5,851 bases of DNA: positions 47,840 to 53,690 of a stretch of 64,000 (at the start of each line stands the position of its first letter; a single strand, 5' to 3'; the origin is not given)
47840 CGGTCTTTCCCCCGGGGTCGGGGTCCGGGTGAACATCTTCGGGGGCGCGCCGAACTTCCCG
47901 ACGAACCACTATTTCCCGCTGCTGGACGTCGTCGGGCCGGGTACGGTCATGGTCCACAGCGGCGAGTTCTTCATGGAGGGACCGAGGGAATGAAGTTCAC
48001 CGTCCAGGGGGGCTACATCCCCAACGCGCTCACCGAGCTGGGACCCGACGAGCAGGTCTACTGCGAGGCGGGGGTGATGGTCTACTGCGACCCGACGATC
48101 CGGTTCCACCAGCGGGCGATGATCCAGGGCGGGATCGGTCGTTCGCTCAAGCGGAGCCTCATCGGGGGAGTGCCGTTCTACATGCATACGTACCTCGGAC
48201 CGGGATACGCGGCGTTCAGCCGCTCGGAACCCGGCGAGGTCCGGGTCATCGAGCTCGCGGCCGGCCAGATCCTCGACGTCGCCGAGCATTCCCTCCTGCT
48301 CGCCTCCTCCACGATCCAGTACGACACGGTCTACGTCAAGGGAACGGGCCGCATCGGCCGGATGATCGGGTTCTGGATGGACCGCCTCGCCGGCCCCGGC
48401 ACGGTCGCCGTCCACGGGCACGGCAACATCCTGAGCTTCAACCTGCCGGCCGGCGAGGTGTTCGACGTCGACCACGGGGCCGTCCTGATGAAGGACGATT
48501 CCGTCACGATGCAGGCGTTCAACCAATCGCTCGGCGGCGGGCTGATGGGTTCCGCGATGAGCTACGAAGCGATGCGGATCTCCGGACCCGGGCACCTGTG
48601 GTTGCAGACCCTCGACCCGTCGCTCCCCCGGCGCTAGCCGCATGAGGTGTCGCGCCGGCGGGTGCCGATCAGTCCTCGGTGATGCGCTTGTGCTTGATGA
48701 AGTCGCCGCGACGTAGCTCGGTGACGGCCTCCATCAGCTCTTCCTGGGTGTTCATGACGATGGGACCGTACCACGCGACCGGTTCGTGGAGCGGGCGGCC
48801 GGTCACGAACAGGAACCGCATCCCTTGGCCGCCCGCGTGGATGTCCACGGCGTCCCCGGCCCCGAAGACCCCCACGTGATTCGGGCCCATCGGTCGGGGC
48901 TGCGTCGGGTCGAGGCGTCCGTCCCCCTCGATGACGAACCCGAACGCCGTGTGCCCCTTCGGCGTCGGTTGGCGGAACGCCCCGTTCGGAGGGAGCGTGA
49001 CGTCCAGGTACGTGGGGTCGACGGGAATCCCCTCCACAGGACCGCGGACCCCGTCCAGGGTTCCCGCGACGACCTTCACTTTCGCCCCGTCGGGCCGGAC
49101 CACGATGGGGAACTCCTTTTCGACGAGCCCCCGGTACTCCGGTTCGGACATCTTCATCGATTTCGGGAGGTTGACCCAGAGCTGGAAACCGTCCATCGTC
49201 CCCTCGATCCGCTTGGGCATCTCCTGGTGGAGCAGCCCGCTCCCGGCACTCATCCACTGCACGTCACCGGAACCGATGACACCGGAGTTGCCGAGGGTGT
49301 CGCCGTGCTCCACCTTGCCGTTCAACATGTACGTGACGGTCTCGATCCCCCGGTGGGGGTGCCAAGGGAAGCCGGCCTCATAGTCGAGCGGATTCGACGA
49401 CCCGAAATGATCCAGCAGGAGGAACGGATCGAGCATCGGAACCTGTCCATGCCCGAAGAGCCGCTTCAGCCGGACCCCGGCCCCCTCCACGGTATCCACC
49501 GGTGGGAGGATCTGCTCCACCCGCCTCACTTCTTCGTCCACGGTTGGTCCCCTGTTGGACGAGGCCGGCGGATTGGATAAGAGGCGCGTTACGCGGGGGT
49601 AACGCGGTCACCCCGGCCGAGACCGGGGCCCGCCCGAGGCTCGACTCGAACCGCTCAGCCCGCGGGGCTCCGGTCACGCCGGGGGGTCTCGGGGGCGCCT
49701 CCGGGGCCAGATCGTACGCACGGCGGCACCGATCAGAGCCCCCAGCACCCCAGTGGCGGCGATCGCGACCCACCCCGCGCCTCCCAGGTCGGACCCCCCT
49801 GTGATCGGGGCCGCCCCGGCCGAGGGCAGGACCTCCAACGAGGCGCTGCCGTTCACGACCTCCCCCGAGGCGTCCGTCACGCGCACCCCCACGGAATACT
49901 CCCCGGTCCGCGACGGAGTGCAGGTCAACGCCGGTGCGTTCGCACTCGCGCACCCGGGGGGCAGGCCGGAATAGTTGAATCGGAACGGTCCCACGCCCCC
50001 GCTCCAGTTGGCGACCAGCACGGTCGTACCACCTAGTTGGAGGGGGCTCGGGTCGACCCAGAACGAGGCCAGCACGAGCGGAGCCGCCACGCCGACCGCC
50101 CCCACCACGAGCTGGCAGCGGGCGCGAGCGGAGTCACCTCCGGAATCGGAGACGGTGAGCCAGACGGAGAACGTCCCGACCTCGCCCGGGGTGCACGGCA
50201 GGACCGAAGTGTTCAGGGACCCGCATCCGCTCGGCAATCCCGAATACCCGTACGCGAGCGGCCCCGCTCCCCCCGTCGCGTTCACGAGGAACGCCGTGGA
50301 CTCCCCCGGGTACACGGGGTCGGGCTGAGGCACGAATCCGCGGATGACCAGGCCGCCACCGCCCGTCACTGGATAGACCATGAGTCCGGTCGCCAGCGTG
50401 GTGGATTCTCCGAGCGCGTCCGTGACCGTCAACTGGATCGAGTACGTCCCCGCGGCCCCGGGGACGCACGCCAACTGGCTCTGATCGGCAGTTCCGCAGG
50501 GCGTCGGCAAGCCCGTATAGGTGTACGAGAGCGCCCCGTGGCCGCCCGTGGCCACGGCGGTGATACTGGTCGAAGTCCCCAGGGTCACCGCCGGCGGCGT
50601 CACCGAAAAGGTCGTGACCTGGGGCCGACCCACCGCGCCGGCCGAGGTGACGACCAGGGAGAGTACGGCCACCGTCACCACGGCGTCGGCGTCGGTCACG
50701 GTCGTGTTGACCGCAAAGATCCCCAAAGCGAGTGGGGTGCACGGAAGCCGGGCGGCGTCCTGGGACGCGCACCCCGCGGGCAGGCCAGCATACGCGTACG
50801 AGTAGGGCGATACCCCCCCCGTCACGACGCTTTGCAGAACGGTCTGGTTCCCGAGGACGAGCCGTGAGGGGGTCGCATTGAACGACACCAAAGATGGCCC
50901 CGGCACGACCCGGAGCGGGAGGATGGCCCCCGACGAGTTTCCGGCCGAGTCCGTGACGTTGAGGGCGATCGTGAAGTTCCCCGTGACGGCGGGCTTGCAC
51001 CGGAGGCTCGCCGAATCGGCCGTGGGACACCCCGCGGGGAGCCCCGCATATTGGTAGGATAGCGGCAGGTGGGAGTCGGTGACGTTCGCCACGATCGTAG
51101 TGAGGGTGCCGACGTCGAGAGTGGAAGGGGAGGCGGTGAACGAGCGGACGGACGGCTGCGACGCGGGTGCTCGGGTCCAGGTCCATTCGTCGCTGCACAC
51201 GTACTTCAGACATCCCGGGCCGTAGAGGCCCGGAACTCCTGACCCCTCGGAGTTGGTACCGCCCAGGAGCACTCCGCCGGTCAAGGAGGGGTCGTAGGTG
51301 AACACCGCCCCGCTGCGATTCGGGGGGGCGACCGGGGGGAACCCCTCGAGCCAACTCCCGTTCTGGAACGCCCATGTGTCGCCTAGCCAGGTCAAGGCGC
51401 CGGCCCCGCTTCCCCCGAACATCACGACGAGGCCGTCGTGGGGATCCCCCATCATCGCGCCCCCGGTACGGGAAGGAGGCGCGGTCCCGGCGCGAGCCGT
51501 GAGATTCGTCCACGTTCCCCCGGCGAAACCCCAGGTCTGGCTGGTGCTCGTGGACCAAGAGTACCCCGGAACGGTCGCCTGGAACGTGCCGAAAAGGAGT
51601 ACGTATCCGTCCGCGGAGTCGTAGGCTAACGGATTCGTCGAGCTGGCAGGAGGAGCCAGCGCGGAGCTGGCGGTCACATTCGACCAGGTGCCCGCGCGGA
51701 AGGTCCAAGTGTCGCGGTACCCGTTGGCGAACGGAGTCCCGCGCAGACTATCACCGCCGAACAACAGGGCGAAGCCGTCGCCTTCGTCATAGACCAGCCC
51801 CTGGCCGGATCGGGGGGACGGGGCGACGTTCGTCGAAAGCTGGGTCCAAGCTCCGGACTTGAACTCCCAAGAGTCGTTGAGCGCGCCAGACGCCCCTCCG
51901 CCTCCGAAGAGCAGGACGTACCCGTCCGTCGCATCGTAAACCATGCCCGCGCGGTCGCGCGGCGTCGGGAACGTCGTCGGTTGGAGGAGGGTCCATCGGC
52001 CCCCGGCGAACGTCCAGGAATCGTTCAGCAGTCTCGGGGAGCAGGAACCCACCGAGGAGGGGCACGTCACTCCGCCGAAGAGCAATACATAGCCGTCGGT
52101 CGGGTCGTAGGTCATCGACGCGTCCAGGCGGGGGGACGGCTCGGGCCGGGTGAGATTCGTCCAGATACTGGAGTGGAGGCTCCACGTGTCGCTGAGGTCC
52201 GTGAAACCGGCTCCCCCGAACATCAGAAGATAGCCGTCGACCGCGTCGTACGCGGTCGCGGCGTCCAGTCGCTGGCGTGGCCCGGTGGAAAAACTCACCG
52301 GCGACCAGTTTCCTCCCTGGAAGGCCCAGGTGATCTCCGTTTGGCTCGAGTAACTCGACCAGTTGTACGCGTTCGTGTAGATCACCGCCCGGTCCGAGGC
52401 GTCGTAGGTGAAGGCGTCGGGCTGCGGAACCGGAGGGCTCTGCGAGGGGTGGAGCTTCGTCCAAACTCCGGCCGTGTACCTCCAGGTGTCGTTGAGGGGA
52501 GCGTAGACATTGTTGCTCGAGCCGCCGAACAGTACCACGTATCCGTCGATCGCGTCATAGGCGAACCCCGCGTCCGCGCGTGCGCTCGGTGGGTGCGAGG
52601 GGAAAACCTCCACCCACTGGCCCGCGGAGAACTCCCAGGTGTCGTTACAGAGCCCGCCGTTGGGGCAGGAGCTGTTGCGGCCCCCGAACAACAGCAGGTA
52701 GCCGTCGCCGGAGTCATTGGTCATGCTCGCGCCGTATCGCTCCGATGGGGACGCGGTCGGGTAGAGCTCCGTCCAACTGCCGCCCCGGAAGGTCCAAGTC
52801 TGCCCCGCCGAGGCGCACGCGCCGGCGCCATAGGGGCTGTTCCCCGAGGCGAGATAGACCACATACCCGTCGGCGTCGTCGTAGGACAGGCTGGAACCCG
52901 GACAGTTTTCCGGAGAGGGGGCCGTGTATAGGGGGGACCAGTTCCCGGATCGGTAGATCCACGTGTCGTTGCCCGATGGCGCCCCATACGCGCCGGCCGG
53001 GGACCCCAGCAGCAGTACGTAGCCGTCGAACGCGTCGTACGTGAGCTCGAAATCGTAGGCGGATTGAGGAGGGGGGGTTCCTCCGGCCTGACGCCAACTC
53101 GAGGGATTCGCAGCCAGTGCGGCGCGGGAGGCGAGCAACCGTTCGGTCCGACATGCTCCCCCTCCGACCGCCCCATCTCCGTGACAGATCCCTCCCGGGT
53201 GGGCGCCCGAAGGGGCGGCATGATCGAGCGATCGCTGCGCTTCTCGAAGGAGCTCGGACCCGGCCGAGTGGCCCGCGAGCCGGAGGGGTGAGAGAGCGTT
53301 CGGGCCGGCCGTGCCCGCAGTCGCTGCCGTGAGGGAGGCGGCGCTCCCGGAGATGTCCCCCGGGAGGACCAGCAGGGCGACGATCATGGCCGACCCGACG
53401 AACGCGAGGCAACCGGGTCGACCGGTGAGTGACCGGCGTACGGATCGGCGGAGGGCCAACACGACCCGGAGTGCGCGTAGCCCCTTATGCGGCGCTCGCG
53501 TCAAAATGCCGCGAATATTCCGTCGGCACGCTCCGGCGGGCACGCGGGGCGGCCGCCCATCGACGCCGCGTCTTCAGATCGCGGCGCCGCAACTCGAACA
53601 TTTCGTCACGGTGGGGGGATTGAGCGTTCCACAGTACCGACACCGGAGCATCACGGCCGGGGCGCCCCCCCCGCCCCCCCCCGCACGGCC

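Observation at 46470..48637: Zinc-ribbon gene followed by three tandem, translationally coupled AIM24/TIGR00266 paralogs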

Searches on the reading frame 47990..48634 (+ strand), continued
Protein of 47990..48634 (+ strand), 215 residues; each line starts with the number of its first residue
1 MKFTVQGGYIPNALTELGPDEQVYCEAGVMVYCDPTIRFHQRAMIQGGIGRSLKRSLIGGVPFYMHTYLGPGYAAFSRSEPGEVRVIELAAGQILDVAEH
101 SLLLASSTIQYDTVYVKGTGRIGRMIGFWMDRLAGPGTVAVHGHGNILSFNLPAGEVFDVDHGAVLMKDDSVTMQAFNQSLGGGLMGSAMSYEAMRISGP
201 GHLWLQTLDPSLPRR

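Call 51: find_encoding_contigs(protein=P0182, flank=5000, max_places=1)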
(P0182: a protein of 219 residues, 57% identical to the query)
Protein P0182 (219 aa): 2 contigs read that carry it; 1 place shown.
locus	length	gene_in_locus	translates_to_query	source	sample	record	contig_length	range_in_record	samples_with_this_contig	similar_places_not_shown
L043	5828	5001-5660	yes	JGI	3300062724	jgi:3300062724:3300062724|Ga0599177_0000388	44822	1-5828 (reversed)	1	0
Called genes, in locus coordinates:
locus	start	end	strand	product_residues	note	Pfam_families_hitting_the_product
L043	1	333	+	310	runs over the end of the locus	-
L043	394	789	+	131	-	PF03551:PadR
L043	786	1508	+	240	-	-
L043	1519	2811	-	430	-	-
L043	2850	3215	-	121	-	PF12852:Cupin_6 (weak), PF02311:AraC_binding (weak), PF07883:Cupin_2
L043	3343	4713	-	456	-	PF13229:Beta_helix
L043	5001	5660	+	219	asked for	PF01987:AIM24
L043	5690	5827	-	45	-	?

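Call 52: find_encoding_contigs(protein=P0144, flank=5000, max_places=1)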
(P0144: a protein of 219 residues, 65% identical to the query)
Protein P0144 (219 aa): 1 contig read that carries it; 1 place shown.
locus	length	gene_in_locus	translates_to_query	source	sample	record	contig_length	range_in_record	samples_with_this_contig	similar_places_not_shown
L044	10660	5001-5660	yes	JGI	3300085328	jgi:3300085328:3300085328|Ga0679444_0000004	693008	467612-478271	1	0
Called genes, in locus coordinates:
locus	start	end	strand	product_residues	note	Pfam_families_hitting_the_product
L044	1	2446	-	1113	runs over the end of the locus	PF24681:Kelch_KLHDC2_KLHL20_DRC7, PF13415:Beta-prop_FBX42 (weak), PF24981:Beta-prop_ATRN-LZTR1 (weak), PF24681:Kelch_KLHDC2_KLHL20_DRC7 (weak), PF00801:PKD (weak), PF24681:Kelch_KLHDC2_KLHL20_DRC7, PF13415:Beta-prop_FBX42, PF18911:PKD_4, +3 more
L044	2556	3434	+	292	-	PF00106:adh_short, PF08659:KR, PF23441:SDR (weak), PF13561:adh_short_C2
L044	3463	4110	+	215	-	PF01987:AIM24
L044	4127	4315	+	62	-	-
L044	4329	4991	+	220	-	PF01987:AIM24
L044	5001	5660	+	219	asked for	PF01987:AIM24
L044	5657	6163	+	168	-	-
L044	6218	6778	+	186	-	PF13527:Acetyltransf_9 (weak), PF00583:Acetyltransf_1, PF13673:Acetyltransf_10, PF13508:Acetyltransf_7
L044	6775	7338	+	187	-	PF03473:MOSC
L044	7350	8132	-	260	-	PF00561:Abhydrolase_1, PF12146:Hydrolase_4, PF12697:Abhydrolase_6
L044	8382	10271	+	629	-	-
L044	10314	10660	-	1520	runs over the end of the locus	-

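Call 71: search_dna_similar(query=window:47990-48634:+, collection=phages, mode=protein, max_evalue=0.001, max_rows=10)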
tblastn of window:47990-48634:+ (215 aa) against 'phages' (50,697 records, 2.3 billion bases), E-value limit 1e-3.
No match.

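Call 72: get_annotated_region(hit=H16, flank=5000)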
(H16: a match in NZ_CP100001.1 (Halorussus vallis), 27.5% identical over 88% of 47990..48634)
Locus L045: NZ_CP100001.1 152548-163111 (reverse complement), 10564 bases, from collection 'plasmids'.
description: Halorussus vallis strain XZYJT10 plasmid unnamed1, complete sequence
organism: Halorussus vallis (NCBI taxid 2953749)
taxonomy: Archaea; Euryarchaeota; Halobacteria; Halobacteriales; Haladaptataceae; Halorussus; Halorussus vallis
host: -; source: cell culture,saline soil; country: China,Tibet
typing (MOB-suite, as given by PLSDB): non-mobilizable
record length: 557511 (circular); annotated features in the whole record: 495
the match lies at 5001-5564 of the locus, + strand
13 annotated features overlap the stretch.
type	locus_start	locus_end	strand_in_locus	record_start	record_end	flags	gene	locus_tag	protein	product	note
CDS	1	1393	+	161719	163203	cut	-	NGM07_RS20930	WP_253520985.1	hypothetical protein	-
CDS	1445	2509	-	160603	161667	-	-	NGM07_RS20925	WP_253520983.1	hypothetical protein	-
CDS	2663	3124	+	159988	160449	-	-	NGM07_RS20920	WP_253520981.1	hypothetical protein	-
CDS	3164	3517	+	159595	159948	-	-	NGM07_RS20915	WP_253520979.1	hypothetical protein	-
CDS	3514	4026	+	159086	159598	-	-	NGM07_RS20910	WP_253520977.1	helix-turn-helix domain-containing protein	-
CDS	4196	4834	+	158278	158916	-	-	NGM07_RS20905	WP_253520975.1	ester cyclase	GO:0030638 - polyketide metabolic process [Evidence IEA]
CDS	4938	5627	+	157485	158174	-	-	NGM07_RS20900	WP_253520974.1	TIGR00266 family protein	-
CDS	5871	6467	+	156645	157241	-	-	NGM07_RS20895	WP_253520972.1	HdeD family acid-resistance protein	-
CDS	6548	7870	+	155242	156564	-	-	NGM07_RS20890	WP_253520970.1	Dyp-type peroxidase domain-containing protein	-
CDS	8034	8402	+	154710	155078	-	-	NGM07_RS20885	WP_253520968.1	hypothetical protein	-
CDS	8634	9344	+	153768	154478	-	-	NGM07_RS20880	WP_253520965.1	class I SAM-dependent methyltransferase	-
CDS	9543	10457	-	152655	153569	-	-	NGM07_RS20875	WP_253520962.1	helix-turn-helix domain-containing protein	-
CDS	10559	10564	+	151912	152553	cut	-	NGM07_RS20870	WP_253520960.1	class I SAM-dependent methyltransferase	-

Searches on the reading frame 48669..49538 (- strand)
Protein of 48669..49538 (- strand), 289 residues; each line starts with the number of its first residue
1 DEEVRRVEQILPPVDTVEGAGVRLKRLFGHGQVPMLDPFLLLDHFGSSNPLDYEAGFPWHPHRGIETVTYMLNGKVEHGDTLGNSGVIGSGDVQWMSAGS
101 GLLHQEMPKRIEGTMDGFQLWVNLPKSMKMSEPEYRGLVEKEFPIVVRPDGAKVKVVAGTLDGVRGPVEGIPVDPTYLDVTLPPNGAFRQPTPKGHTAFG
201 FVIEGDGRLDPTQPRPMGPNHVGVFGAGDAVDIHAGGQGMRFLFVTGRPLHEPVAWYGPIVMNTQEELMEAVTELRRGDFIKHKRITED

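Call 79: search_protein_families(library=pfam, proteins=[window:48669-49538:-], max_evalue=0.00001)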
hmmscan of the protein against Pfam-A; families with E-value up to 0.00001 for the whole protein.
window:48669-49538:- (289 aa): 2 families
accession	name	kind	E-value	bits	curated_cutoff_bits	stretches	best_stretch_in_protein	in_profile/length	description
PF02678.22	Pirin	-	7.1e-35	119.7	26.1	1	22-122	2-108/108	Pirin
PF05726.19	Pirin_C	-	4e-26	91.8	27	1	177-280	1-102/103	Pirin C-terminal cupin domain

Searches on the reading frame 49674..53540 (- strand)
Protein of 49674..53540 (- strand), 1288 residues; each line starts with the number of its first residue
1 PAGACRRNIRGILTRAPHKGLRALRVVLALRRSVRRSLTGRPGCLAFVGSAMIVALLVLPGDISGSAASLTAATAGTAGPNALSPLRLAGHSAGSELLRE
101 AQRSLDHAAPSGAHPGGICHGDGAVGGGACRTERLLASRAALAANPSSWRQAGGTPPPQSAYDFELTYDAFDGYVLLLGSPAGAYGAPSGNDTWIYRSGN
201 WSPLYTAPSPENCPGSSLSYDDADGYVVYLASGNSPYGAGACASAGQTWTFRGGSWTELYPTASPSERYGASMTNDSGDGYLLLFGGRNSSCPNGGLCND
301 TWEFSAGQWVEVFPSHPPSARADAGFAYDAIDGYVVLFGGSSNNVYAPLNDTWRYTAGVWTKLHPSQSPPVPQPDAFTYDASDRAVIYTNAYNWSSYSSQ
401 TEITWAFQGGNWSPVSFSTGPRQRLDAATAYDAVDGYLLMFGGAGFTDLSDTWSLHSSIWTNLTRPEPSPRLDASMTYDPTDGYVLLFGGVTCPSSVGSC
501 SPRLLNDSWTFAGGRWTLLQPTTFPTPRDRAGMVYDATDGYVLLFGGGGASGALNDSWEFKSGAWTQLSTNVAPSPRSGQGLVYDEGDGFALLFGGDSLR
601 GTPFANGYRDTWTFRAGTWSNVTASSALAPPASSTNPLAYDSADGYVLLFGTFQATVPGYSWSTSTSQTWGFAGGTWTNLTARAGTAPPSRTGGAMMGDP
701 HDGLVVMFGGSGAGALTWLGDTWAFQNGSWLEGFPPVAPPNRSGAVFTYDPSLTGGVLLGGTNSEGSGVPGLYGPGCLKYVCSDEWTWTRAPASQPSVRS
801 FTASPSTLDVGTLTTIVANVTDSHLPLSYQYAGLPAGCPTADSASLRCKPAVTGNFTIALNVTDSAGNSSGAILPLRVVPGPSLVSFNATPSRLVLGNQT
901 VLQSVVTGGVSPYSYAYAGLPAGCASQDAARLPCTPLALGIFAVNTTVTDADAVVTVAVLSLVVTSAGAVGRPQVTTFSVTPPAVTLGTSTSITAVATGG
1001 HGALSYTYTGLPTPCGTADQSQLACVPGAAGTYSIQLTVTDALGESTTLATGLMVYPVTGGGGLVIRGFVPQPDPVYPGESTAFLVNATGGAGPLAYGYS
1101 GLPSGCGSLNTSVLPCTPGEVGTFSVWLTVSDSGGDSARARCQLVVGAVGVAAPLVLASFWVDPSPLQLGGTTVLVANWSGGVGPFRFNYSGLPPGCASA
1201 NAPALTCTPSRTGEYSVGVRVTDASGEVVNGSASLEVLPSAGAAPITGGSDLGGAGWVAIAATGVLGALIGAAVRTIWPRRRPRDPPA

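Call 79: search_protein_families(library=pfam, proteins=[window:49674-53540:-], max_evalue=0.00001)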
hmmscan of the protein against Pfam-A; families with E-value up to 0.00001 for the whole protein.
window:49674-53540:- (1288 aa): 6 families
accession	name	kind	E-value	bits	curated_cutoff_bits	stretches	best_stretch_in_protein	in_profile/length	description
PF24681.1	Kelch_KLHDC2_KLHL20_DRC7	-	1.8e-35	122.7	50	2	433-639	6-211/221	KLHDC2/KLHL20/DRC7 Kelch-repeats domain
PF24981.1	Beta-prop_ATRN-LZTR1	-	7.3e-22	78.4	50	1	303-548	21-280/289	Attractin/LZTR1 beta-propeller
PF13418.12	Kelch_4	-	2.5e-17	63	21.6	0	527-573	1-45/49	Galactose oxidase, central domain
PF13415.12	Kelch_3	-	3e-09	37.3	22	0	540-585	2-48/48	Galactose oxidase, central domain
PF13964.12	Kelch_6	-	2.8e-07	30.7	25.3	0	325-362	4-42/50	Kelch motif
PF18911.6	PKD_4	-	1.6e-06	28.5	27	0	1029-1048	58-77/85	PKD domain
